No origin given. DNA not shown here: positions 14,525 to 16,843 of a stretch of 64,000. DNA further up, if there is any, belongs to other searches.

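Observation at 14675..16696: Single-ORF fusion of lycopene beta-cyclase (CrtY-like) and Brp/Blh beta-carotene 15,15'-dioxygenase immediately downstream of the rhodopsin gene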

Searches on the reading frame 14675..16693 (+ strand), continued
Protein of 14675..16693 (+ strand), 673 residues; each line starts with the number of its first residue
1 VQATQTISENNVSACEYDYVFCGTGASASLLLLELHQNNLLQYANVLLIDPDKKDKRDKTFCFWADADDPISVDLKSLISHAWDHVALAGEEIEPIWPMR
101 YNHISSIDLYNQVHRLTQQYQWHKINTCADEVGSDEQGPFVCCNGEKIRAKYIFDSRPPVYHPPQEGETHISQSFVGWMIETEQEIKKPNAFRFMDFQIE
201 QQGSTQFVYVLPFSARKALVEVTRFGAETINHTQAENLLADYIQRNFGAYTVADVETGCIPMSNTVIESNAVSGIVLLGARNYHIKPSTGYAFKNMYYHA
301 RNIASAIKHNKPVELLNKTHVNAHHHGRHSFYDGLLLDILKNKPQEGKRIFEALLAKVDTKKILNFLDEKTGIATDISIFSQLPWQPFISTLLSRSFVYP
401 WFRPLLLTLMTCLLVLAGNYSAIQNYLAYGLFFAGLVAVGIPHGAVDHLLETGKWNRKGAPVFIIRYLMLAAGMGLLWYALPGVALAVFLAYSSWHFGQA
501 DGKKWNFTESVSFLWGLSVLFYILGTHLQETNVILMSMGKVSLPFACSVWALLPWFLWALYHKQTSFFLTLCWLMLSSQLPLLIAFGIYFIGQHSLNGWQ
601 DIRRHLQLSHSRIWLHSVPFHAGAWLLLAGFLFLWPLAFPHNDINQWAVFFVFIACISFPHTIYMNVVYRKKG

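Call 13: find_related_loci(query=A1, collection=genome_contigs, flank=10000)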
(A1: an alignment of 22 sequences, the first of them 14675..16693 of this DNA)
Query A1 (673 aa) in genome_contigs; peptide patterns used: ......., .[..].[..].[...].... (x = any residue, [..] = any of these).
546 stretches matched a pattern; 470 encode a relative of the query (tblastn E <= 1e-3); the best 80 are kept; 80 distinct loci.
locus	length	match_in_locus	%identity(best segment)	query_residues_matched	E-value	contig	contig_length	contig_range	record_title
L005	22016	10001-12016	89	1-673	0e+0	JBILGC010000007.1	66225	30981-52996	MAG: Bacteroidia bacterium isolate ME2016-09-23_3300044730_group7_bin147 Rohwer_bin1064_scaffold_15_c2, whole genome sho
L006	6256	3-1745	89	92-673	0e+0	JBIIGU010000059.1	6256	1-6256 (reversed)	MAG: Bacteroidia bacterium isolate ME2001-07-16D8pf_3300042503_group1_bin51 Rohwer_bin1046_scaffold_9050_c2, whole genom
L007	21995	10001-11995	59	8-673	0e+0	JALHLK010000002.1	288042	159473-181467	MAG: Saprospiraceae bacterium isolate Bin_11_1 c_000000000220, whole genome shotgun sequence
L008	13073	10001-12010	58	1-671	0e+0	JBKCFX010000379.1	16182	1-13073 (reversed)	MAG: Bacteroidia bacterium isolate samp_510_concoct_1045 samp_510_1191272, whole genome shotgun sequence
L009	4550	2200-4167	60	16-672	0e+0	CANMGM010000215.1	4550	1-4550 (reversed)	MAG: Bacteroidetes bacterium isolate ZE-Oct18-175 genome assembly, contig: ZE-Oct18-C33122, whole genome shotgun sequenc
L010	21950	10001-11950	56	17-672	0e+0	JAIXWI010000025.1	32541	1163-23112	MAG: Bacteroidetes bacterium isolate D4_MAG_00013 pond_D4_MAG_00013_000000000032, whole genome shotgun sequence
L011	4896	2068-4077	56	3-672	0e+0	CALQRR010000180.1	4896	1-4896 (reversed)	MAG: Chitinophaga pinensis isolate HRSG-E1-bin-73 genome assembly, contig: HRSG-E1-C13750, whole genome shotgun sequence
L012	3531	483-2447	56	17-672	0e+0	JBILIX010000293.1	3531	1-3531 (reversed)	MAG: Flavobacteriales bacterium isolate ME2017-06-09_3300042875_group7_bin10 Rohwer_bin988_scaffold_21008_c1, whole geno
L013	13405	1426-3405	57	12-672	0e+0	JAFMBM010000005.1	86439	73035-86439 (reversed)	MAG: Cryomorphaceae bacterium isolate CPBay_Spr15G08_3 NODE_22_length_86439_cov_17.301341, whole genome shotgun sequence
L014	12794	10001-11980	57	12-672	0e+0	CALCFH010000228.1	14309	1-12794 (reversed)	MAG TPA_asm: uncultured Cryomorphaceae bacterium isolate ERR2206770_bin.9_CONCOCT_v1.1_MAG genome assembly, contig: ERZ8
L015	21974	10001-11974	56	14-672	0e+0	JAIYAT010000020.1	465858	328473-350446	MAG: Bacteroidetes bacterium isolate E1_MAG_00012 pond_E1_MAG_00012_000000000027, whole genome shotgun sequence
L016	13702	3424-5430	54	1-671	0e+0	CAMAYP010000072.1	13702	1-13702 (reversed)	MAG: Chryseobacterium gleum isolate ME-21oct19-79 genome assembly, contig: ME-21oct19-C7139, whole genome shotgun sequen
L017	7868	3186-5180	55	5-670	0e+0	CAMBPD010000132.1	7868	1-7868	MAG: Chryseobacterium gleum isolate MoH-02may19-300 genome assembly, contig: MoH-02may19-C20299, whole genome shotgun se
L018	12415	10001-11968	56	16-672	0e+0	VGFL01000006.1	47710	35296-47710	MAG: Bacteroidetes bacterium isolate M_surface_7_m2_242 M_surface_7_m2_242_Ga0194118_10000861, whole genome shotgun sequ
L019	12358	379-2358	53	9-671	0e+0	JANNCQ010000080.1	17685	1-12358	MAG: Candidatus Gracilibacteria bacterium isolate OTE_78_metabat_157 OTE_78_k141_2717493, whole genome shotgun sequence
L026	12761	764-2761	54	5-671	0e+0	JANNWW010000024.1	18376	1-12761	MAG: Crocinitomicaceae bacterium isolate VAR_34_metabat_301 VAR_34_k141_2596144, whole genome shotgun sequence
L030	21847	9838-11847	54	1-671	0e+0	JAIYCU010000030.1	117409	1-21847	MAG: Bacteroidetes bacterium isolate H1_MAG_00011 pond_H1_MAG_00011_000000000042, whole genome shotgun sequence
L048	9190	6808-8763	48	17-671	0e+0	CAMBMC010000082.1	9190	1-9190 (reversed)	MAG: Chitinophaga pinensis isolate MoE-23oct19-142 genome assembly, contig: MoE-23oct19-C12352, whole genome shotgun seq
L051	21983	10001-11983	46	12-671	0e+0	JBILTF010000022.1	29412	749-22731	MAG: Flavobacteriales bacterium isolate ME2018-07-11_3300044614_group8_bin120 Rohwer_bin975_scaffold_923_c1, whole genom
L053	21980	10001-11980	44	12-670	0e+0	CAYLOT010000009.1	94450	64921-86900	MAG TPA_asm: uncultured Chryseobacterium sp. isolate SRP278252_co3_60 genome assembly, contig: NODE_202_length_94450_cov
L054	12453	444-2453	45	4-671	0e+0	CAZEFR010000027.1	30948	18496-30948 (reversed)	MAG TPA_asm: uncultured Chryseobacterium sp. isolate SRP318679_co1_395 genome assembly, contig: NODE_2301_length_30948_c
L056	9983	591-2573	43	12-671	0e+0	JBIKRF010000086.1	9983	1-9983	MAG: Flavobacteriales bacterium isolate ME2015-06-08_3300042430_group6_bin211 Rohwer_bin967_scaffold_5183_c1, whole geno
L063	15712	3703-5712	44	2-671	0e+0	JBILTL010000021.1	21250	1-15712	MAG: Flavobacteriales bacterium isolate ME2018-07-11_3300044614_group8_bin266 Rohwer_bin976_scaffold_1687_c1, whole geno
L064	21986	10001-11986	45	12-672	0e+0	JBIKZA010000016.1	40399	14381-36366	MAG: Flavobacteriales bacterium isolate ME2015-10-22_3300042382_group6_bin55 Rohwer_bin969_scaffold_118_c1, whole genome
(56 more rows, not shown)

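Call 22: search_protein_families(library=pfam, proteins=[L026:7945-9459:+, L048:3604-5409:-, L054:3786-4754:+, L026:11782-12702:-, L064:12746-14485:-, L053:17135-18529:+, L056:8702-9889:+, L051:14330-14992:-, L030:7499-8509:+, L063:6754-7113:+], max_evalue=0.001)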
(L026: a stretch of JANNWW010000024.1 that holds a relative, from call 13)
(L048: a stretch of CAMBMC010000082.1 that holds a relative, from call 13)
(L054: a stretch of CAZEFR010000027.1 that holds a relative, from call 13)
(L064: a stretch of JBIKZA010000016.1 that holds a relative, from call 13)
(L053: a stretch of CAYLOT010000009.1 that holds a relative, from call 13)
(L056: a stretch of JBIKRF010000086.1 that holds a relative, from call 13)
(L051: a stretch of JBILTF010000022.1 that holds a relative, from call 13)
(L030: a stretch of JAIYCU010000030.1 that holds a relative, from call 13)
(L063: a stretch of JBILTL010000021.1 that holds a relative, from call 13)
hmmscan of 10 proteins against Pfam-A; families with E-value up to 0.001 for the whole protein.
L026:7945-9459:+ (505 aa): 2 families
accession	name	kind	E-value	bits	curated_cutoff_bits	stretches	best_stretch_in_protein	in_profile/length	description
PF03441.19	FAD_binding_7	-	1.7e-65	220.7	27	1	273-468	1-201/203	FAD binding domain of DNA photolyase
PF00875.24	DNA_photolyase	-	3.1e-20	73.2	26.6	1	12-138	1-126/164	DNA photolyase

L048:3604-5409:- (601 aa): 4 families
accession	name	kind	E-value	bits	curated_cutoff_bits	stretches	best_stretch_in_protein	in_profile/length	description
PF09423.15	PhoD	-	6.3e-106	354.8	27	1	132-455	1-343/343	PhoD-like phosphatase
PF16655.11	PhoD_N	-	1.2e-28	99.9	30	1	32-121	1-90/90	PhoD-like phosphatase, N-terminal domain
PF16656.11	Pur_ac_phosph_N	-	7.9e-05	23.6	30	1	40-121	12-93/93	Purple acid Phosphatase, N-terminal domain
PF18962.6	Por_Secre_tail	-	0.0001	22.9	27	1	521-586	1-62/75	Secretion system C-terminal sorting domain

L054:3786-4754:+ (323 aa): 1 family
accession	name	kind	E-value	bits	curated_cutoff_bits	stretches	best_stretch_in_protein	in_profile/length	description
PF05982.17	Sbt_1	-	6.6e-110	367.7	27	1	16-321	1-308/308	Na+-dependent bicarbonate transporter superfamily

L026:11782-12702:- (306 aa): 3 families
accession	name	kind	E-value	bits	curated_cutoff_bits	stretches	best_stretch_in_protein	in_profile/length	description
PF03466.25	LysR_substrate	-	1.7e-37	129.3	28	1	88-290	2-206/209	LysR substrate binding domain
PF00126.33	HTH_1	-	1e-15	57.8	26.6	1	4-62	1-59/60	Bacterial regulatory helix-turn-helix protein, lysR family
PF12849.12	PBP_like_2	-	0.00016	22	27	1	100-210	18-155/267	PBP superfamily domain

L064:12746-14485:- (579 aa): 3 families
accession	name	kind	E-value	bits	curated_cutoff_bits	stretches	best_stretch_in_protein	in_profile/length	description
PF13365.12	Trypsin_2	-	1.5e-08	35.9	27.6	1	251-426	1-143/144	Trypsin-like peptidase domain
PF18962.6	Por_Secre_tail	-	4.3e-06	27.4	27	1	526-577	22-74/75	Secretion system C-terminal sorting domain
PF00089.32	Trypsin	-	1.2e-05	25.7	20.6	1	237-448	15-214/220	Trypsin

L053:17135-18529:+ (465 aa): 1 family
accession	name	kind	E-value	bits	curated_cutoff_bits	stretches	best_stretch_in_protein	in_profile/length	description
PF03739.19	LptF_LptG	-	4.3e-72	243.5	27.9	1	9-441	1-353/353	Lipopolysaccharide export system permease LptF/LptG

L056:8702-9889:+ (396 aa): 4 families
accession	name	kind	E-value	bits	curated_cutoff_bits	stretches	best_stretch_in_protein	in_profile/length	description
PF13692.12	Glyco_trans_1_4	-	9.5e-16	58.8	27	1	224-356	3-139/142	Glycosyl transferases group 1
PF13524.12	Glyco_trans_1_2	-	8.1e-07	29.5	25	1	251-386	9-142/144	Glycosyl transferase-like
PF13439.12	Glyco_transf_4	-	4e-05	24.1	28.5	1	23-190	9-143/170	Glycosyltransferase Family 4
PF00534.26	Glycos_transf_1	-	0.00044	20.3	26.4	1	253-371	42-171/172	Glycosyl transferases group 1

L051:14330-14992:- (220 aa): 1 family
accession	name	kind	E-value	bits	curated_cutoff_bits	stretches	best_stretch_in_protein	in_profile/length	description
PF03167.25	UDG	-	2e-20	73.8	24.3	1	51-211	3-141/141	Uracil DNA glycosylase superfamily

L030:7499-8509:+ (337 aa): 0 families

L063:6754-7113:+ (120 aa): 0 families

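Call 25: search_solved_structures(query=window:14675-16693:+, max_evalue=1)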
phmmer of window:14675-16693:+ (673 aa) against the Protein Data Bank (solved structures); distinct sequences matched with E-value up to 1: 0.

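Call 40: list_cluster_members(proteins=[P0002, P0003, P0013, P0029, P0040, P0045, P0057, P0114, P0120, P0032])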
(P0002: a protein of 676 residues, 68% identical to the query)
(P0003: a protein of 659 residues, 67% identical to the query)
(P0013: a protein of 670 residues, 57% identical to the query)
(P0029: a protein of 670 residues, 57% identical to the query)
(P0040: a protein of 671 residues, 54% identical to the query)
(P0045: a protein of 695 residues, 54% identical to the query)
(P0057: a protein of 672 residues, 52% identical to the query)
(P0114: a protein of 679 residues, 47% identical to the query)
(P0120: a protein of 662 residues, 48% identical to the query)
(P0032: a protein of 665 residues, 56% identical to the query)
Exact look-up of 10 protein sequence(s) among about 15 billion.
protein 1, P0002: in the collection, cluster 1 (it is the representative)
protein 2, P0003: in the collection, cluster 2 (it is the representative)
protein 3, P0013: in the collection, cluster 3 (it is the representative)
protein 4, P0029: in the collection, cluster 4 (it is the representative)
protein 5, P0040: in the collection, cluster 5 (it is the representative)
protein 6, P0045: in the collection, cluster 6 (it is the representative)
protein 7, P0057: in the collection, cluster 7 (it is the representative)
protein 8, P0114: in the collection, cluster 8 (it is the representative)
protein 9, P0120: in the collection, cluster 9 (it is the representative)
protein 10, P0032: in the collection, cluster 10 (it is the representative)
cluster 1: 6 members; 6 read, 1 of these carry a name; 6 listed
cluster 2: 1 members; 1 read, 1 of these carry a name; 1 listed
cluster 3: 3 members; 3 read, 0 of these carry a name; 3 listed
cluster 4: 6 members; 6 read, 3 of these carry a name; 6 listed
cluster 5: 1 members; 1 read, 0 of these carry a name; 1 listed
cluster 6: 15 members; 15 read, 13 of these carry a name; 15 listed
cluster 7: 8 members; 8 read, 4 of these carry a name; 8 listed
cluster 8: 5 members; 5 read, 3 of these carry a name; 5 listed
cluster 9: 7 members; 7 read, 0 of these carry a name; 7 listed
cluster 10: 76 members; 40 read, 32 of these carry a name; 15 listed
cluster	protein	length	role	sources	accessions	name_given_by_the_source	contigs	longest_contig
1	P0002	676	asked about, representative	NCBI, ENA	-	-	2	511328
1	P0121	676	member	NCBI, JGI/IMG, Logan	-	lycopene beta-cyclase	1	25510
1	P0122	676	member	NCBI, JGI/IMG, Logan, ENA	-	-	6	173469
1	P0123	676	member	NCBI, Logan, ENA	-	-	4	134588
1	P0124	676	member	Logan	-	-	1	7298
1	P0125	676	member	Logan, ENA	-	-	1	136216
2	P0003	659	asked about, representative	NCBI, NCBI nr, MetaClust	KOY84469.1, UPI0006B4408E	hypothetical protein AD998_20975 [bacterium 336/3] | status=active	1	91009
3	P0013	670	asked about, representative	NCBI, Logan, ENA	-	-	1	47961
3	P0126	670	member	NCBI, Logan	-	-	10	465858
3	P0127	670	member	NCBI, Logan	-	-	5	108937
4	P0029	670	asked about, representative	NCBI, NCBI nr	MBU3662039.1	MAG: hypothetical protein FGM41_02425 [Bacteroidetes bacterium] | hypothetical protein [Bacteroidota bacterium]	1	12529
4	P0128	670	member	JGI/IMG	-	lycopene beta-cyclase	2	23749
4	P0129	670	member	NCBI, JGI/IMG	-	lycopene beta-cyclase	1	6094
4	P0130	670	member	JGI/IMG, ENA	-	-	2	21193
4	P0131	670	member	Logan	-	-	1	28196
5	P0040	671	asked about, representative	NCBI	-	-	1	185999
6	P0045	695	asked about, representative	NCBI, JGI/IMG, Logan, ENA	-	lycopene beta-cyclase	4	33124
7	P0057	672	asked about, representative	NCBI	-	-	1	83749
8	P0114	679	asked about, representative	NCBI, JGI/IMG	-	lycopene beta-cyclase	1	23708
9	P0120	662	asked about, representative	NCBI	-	-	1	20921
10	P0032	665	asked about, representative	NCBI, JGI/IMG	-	lycopene beta-cyclase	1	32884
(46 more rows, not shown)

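Call 46: predict_structure(alignment_id=A1)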
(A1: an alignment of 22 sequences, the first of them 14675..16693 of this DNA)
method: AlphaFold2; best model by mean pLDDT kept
length: 673 residues; sequences in the alignment: 22
mean_pLDDT: 85.2   pTM: 0.78
mean pLDDT of the five models: 85.2, 84.6, 83.7, 82.8, 82.8
residues with pLDDT >= 90: 292; 70-90: 309; 50-70: 59; < 50: 13
segments of 3 or more residues with pLDDT < 50: 1-11
pLDDT, mean of each block of 10 residues (from residue 1): 40 76 92 95 92 70 90 93 86 85 90 92 90 90 90 91 86 93 90 91 92 94 92 95 95 90 84 87 72 91 95 86 69 91 94 92 89 93 93 84 91 90 90 81 58 57 78 87 88 82 83 90 91 87 88 92 90 92 88 79 75 78 81 72 81 83 68 48
secondary structure, 60 per line:
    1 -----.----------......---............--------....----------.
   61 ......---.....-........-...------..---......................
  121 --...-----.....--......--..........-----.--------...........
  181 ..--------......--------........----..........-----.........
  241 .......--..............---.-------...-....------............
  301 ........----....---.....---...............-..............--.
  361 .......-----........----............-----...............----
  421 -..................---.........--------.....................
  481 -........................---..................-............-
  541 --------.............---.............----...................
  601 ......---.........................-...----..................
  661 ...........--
elements in order: E17-22 H26-37 E46-49 E60-66 H70-74 E79-83 E85-87 E99-105 H106-120 E123-125 E131-135 E138-143 E146-155 E170-182 E191-196 E205-212 E217-226 H232-247 E250-263 E275-277 H279-282 H289-308 H313-316 H320-324 H328-342 H344-357 H360-367 H373-380 H385-396 H402-416 H422-439 H443-451 H460-480 H482-505 H509-526 H528-539 H549-561 H565-577 H582-606 H610-634 H643-671

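Call 50: fold_search(model_id=the predicted structure, library=pdb)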
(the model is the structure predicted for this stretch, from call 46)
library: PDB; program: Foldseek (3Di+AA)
matches with E <= 10: 873; with E <= 0.001: 345
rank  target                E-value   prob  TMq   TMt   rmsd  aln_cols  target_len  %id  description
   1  3oz2                  2.3e-11  1.00  0.36  0.55   8.3       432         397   14  Crystal structure of a geranylgeranyl bacteriochlorophyll reductase-like (Ta0516) from Thermoplasma acidophilum at 1.60  (released 2010-10-27)
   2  4opl                  3.5e-11  1.00  0.37  0.52   8.7       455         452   11  Constructing tailored isoprenoid products by structure-guided modification of geranylgeranyl reductase. (released 2014-07-09)
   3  4opt                  4.4e-11  1.00  0.38  0.53   8.6       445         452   13  Constructing tailored isoprenoid products by structure-guided modification of geranylgeranyl reductase (released 2014-07-09)
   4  3atq                  4.4e-11  1.00  0.36  0.51   8.8       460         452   14  Geranylgeranyl Reductase (GGR) from Sulfolobus acidocaldarius (released 2011-05-04)
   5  4opg                  5.5e-11  1.00  0.37  0.52   8.7       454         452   12  Constructing tailored isoprenoid products by structure-guided modification of geranylgeranyl reductase. (released 2014-07-09)
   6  4opi                  6.0e-11  1.00  0.37  0.52   8.4       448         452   13  Constructing tailored isoprenoid products by structure-guided modification of geranylgeranyl reductase. (released 2014-07-09)
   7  4opu                  1.2e-10  1.00  0.37  0.52   8.1       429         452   13  Constructing tailored isoprenoid products by structure-guided modification of geranylgeranyl reductase (released 2014-07-09)
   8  5bva                  3.3e-10  1.00  0.34  0.53   8.4       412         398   12  Structure of flavin-dependent brominase Bmp2 (released 2016-03-09)
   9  6c6r_A                7.0e-10  1.00  0.37  0.52   8.3       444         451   11  Human Squalene Epoxidase (SQLE, Squalene Monooxygenase) structure with FAD (released 2019-01-16)
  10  6c6n_A                7.6e-10  1.00  0.38  0.53   8.1       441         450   12  Human squalene epoxidase (SQLE, squalene monooxygenase) structure with FAD and Cmpd-4" (released 2019-01-16)
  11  5bul                  1.8e-09  1.00  0.33  0.52   9.1       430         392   12  Structure of flavin-dependent brominase Bmp2 triple mutant Y302S F306V A345W (released 2016-03-09)
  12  6c6p_A                1.9e-09  1.00  0.37  0.51   8.3       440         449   12  Human squalene epoxidase (SQLE, squalene monooxygenase) structure with FAD and NB-598 (released 2019-01-16)
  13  7koe_C                2.3e-09  1.00  0.34  0.48   9.9       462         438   11  Electron bifurcating flavoprotein Fix/EtfABCX (released 2021-01-20)
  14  1ykj_B                2.5e-09  1.00  0.37  0.58   6.6       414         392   14  A45G p-hydroxybenzoate hydroxylase with p-hydroxybenzoate bound (released 2005-07-26)
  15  1k0i                  2.7e-09  1.00  0.33  0.51  10.8       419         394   12  Pseudomonas aeruginosa phbh R220Q in complex with 100mM PHB (released 2002-02-27)
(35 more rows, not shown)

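Call 91: find_related_loci(query=A1, collection=viral_contigs, flank=5000)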
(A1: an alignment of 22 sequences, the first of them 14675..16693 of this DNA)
Query A1 (673 aa) in viral_contigs; peptide patterns used: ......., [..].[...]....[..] (x = any residue, [..] = any of these).
65 stretches matched a pattern, but none encodes a relative of the query by tblastn (E <= 1e-3).
